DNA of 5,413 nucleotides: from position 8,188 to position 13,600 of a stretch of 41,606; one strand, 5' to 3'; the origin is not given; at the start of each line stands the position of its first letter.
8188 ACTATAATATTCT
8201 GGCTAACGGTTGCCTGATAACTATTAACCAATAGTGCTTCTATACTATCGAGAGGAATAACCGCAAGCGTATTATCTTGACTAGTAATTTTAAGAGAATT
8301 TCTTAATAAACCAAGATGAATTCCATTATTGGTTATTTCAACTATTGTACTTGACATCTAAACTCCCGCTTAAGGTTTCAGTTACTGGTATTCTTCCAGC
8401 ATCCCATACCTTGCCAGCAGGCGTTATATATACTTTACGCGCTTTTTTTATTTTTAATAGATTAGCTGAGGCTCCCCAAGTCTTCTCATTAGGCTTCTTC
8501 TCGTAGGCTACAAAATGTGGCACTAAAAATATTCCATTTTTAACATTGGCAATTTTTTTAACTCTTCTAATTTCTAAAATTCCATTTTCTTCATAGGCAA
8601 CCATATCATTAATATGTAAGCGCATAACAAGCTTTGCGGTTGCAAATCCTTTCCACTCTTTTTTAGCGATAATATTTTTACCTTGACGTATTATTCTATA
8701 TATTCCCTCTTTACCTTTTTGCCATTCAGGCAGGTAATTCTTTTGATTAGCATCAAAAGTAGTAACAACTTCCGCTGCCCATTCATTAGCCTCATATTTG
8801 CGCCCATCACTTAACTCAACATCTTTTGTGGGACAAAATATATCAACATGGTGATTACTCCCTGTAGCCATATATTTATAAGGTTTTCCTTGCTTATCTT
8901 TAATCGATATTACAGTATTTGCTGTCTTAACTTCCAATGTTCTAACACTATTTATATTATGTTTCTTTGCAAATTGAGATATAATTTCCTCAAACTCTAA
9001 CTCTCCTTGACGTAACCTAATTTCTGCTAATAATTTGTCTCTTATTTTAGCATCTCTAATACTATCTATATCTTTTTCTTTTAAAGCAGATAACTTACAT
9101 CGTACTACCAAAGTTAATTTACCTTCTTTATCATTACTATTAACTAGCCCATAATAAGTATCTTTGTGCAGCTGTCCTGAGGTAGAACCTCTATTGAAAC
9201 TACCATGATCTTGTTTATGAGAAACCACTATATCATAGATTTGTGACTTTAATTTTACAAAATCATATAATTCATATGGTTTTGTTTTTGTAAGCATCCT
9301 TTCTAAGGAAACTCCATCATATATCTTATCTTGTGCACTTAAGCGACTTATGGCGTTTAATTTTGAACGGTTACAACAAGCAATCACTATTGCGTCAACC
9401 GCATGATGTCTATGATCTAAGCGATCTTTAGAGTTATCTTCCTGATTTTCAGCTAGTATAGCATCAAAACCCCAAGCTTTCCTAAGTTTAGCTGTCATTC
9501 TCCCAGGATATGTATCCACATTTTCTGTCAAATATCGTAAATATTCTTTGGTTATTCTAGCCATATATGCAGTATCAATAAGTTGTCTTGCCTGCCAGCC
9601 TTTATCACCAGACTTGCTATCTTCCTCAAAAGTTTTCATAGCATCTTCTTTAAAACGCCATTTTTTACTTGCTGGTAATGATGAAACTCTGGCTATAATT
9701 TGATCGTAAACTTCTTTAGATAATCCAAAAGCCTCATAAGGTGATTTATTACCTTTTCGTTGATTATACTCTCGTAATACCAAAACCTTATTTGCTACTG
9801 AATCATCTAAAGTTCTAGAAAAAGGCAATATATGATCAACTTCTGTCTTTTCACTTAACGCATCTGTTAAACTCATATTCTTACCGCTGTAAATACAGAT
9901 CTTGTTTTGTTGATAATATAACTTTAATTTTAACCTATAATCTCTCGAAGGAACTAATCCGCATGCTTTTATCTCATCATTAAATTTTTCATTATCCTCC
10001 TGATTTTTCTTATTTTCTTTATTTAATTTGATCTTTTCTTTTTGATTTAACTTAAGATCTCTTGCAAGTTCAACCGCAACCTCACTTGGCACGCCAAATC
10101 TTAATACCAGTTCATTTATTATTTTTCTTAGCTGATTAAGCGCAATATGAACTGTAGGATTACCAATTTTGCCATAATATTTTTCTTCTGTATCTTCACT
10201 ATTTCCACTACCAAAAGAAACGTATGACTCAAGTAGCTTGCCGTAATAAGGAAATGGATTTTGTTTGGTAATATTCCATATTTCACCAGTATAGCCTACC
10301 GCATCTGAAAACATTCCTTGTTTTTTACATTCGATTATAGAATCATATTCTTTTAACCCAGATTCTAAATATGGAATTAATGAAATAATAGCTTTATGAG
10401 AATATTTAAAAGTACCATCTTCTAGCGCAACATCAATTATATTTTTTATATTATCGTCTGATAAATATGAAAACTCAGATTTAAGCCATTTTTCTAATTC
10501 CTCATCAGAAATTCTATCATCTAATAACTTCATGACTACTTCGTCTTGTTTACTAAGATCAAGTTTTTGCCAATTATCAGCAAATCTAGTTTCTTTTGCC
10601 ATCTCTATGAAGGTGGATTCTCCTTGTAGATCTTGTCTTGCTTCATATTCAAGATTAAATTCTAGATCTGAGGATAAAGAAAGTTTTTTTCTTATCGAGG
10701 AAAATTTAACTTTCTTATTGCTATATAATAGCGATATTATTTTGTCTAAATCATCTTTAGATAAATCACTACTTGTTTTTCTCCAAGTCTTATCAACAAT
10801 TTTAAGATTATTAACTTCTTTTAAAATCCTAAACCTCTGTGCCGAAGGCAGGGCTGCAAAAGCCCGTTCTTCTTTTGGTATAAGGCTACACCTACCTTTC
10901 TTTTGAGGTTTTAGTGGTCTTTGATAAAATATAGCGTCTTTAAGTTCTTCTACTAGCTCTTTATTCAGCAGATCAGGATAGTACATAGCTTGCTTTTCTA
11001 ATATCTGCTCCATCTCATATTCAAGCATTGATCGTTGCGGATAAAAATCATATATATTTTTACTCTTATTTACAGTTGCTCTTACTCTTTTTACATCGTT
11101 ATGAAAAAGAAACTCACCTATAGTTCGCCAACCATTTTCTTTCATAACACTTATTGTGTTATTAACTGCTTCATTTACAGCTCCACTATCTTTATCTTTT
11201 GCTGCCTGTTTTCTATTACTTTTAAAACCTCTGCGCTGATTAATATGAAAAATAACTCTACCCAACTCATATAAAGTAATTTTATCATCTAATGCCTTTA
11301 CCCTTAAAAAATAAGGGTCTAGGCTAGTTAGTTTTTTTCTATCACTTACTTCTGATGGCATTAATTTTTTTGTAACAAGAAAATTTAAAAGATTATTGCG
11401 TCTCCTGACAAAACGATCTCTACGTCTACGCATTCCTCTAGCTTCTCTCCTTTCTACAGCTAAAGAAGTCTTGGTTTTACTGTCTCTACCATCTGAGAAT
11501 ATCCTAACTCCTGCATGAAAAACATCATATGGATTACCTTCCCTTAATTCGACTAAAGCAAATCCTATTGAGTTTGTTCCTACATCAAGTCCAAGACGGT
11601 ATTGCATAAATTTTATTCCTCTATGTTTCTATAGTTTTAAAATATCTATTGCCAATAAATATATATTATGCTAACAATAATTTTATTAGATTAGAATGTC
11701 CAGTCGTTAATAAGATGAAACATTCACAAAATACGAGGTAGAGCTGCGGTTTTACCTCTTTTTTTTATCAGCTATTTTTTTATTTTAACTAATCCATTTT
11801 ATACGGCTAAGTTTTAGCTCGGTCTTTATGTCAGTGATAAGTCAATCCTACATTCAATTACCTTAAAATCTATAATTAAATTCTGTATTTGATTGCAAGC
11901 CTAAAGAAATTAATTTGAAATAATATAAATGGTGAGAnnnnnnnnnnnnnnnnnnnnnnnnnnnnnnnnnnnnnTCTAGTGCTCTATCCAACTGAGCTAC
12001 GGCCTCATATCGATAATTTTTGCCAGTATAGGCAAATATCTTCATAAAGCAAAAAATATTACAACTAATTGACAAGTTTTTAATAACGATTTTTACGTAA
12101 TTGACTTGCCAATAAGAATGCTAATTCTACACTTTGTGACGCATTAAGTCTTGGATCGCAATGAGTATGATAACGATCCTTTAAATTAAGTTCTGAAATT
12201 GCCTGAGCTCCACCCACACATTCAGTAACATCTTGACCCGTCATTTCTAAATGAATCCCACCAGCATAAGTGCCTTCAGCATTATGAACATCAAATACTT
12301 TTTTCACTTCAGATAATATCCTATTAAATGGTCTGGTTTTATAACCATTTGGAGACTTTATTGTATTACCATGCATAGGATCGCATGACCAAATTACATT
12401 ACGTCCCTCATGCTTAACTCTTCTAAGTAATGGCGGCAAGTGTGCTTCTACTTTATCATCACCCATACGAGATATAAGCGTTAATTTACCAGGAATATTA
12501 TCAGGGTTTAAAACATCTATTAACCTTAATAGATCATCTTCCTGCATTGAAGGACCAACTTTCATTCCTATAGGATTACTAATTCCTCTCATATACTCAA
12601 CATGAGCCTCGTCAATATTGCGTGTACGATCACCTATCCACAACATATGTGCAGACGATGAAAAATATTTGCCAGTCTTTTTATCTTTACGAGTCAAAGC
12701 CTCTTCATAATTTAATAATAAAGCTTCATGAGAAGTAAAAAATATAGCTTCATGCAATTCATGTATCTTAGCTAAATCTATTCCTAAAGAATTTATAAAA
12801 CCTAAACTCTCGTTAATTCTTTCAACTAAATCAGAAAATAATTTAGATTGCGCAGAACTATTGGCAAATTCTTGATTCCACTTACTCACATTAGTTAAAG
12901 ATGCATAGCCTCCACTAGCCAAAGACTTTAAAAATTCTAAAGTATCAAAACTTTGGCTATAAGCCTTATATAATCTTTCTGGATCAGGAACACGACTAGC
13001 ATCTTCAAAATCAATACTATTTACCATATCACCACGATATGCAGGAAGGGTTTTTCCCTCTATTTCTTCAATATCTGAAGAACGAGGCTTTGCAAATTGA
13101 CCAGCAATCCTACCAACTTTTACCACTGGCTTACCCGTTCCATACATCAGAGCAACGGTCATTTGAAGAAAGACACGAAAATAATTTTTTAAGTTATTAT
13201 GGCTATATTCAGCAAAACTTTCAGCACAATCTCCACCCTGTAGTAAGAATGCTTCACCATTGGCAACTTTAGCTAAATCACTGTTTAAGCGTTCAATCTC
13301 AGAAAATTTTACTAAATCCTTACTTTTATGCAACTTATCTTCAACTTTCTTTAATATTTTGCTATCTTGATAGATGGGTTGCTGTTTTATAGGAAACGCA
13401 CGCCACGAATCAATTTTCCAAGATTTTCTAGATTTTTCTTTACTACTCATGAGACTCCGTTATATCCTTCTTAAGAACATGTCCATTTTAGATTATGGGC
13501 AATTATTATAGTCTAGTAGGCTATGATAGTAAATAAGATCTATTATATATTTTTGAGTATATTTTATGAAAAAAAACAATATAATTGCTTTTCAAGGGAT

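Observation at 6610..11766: Complete, compact type II-C CRISPR-Cas9 locus inserted among housekeeping genes of an AT-rich alphaproteobacterium-like genome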

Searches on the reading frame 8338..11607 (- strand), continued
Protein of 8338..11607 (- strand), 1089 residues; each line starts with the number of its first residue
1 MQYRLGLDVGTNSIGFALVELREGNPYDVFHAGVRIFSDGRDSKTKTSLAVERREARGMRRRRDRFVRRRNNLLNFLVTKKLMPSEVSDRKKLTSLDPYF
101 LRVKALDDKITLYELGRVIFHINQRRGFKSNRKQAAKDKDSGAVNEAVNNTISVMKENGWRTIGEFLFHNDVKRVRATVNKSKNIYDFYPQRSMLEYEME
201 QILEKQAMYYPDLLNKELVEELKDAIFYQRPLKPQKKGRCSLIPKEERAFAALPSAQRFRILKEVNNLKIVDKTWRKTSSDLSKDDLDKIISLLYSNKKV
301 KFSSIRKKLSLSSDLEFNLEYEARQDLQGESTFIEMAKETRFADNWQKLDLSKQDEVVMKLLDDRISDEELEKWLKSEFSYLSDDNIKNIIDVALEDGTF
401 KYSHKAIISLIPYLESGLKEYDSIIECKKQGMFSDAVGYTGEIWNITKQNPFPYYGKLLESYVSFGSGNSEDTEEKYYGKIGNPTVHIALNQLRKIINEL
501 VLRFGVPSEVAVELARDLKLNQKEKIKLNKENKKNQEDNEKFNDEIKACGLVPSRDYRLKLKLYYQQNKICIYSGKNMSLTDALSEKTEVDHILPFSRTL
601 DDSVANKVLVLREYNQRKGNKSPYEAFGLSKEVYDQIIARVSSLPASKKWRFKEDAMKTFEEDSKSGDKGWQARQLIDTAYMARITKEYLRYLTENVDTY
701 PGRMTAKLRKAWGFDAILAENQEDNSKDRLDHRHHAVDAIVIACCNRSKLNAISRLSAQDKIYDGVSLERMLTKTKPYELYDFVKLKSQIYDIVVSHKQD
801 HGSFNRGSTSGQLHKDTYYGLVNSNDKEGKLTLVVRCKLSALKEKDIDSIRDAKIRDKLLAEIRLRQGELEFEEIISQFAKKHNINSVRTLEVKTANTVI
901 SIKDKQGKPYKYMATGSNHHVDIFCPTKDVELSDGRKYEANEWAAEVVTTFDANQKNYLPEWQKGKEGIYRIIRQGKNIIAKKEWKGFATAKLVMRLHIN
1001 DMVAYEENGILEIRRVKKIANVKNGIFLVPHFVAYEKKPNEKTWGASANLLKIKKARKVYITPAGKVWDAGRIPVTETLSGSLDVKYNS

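Call 106: get_annotated_region(hit=H73, flank=5000)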
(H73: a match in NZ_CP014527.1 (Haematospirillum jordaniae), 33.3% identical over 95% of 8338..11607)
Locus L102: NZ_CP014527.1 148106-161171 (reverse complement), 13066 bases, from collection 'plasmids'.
description: Haematospirillum jordaniae strain H5569 plasmid unnamed 2, complete sequence
organism: Haematospirillum jordaniae (NCBI taxid 1549855)
taxonomy: Bacteria; Pseudomonadota; Alphaproteobacteria; Rhodospirillales; Novispirillaceae; Haematospirillum; Haematospirillum jordaniae
host: -; source: Homo sapiens,Blood; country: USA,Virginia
typing (MOB-suite, as given by PLSDB): non-mobilizable; replicon rep_cluster_886
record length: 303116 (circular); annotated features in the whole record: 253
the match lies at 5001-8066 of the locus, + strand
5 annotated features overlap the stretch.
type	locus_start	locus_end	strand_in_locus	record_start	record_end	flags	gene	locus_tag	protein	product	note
CDS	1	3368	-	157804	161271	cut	-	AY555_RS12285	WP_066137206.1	M10 family metallopeptidase C-terminal domain-containing protein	-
CDS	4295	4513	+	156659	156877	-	-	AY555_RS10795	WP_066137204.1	hypothetical protein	-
CDS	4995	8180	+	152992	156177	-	cas9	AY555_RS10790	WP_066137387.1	type II CRISPR RNA-guided endonuclease Cas9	GO:0043571 - maintenance of CRISPR repeat elements [Evidence IEA]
CDS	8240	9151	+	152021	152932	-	cas1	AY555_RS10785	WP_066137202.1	type II CRISPR-associated endonuclease Cas1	GO:0051607 - defense response to virus [Evidence IEA]; GO:0043571 - maintenance of CRISPR repeat elements [Evidence IEA]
CDS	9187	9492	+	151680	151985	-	cas2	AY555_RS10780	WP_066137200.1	CRISPR-associated endonuclease Cas2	GO:0043571 - maintenance of CRISPR repeat elements [Evidence IEA]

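Call 107: get_annotated_region(hit=H89, flank=5000)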
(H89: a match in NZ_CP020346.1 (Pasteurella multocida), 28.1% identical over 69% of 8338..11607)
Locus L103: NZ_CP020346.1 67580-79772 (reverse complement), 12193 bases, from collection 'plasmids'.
description: Pasteurella multocida subsp. multocida strain CIRMBP-0884 plasmid unnamed, complete sequence
organism: Pasteurella multocida (NCBI taxid 44283)
taxonomy: Bacteria; Pseudomonadota; Gammaproteobacteria; Pasteurellales; Pasteurellaceae; Pasteurella; Pasteurella multocida
host: -; source: Oryctolagus cuniculus,lung; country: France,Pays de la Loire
typing (MOB-suite, as given by PLSDB): non-mobilizable
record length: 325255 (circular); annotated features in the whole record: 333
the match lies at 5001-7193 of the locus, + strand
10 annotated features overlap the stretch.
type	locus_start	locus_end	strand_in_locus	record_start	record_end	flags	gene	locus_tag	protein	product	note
CDS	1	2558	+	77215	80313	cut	-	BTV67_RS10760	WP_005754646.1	efflux RND transporter permease subunit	GO:0055085 - transmembrane transport [Evidence IEA]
CDS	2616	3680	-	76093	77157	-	-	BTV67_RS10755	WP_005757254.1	AI-2E family transporter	GO:1905887 - autoinducer AI-2 transmembrane transport [Evidence IEA]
CDS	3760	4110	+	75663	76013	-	arsC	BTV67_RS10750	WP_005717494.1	arsenate reductase (glutaredoxin)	-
CDS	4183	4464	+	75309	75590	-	-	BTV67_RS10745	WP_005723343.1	alternative ribosome-rescue factor A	-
CDS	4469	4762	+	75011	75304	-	-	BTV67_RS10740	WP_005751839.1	DUF5377 domain-containing protein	-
CDS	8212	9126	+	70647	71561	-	cas1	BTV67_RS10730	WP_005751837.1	type II CRISPR-associated endonuclease Cas1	GO:0051607 - defense response to virus [Evidence IEA]; GO:0043571 - maintenance of CRISPR repeat elements [Evidence IEA]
CDS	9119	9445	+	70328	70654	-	cas2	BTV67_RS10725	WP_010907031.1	CRISPR-associated endonuclease Cas2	GO:0043571 - maintenance of CRISPR repeat elements [Evidence IEA]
CDS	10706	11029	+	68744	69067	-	-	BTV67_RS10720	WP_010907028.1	CopG family antitoxin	-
CDS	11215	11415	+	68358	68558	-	-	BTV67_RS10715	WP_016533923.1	hypothetical protein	-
CDS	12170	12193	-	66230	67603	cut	argH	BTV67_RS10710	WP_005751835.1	argininosuccinate lyase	GO:0042450 - arginine biosynthetic process via ornithine [Evidence IEA]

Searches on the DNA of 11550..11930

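Call 102: search_rna_families(source=window, start=11550, end=11930, threshold=evalue, max_evalue=1)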
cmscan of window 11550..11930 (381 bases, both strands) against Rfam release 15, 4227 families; matches with E-value up to 1: 0.
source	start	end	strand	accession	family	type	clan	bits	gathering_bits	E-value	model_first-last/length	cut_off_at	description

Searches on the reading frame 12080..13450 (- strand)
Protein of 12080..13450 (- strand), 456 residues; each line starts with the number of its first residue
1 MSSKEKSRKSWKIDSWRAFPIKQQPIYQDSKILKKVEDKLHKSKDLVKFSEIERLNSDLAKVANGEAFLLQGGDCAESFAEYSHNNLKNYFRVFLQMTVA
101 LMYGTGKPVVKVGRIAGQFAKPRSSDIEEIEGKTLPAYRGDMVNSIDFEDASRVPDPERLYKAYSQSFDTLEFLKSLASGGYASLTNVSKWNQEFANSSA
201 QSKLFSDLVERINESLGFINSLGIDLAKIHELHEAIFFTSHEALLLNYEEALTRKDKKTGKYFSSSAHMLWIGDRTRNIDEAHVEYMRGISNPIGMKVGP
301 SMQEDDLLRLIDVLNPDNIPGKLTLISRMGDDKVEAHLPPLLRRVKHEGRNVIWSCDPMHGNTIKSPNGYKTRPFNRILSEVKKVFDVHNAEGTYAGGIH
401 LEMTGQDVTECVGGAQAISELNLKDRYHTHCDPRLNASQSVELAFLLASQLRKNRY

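Call 6: search_protein_families(library=pfam, proteins=[window:12080-13450:-])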
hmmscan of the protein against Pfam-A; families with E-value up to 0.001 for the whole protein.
window:12080-13450:- (456 aa): 1 family
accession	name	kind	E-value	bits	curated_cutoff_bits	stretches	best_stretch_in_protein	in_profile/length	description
PF01474.22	DAHP_synth_2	-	6.3e-199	661.4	27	1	11-448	1-438/438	Class-II DAHP synthetase family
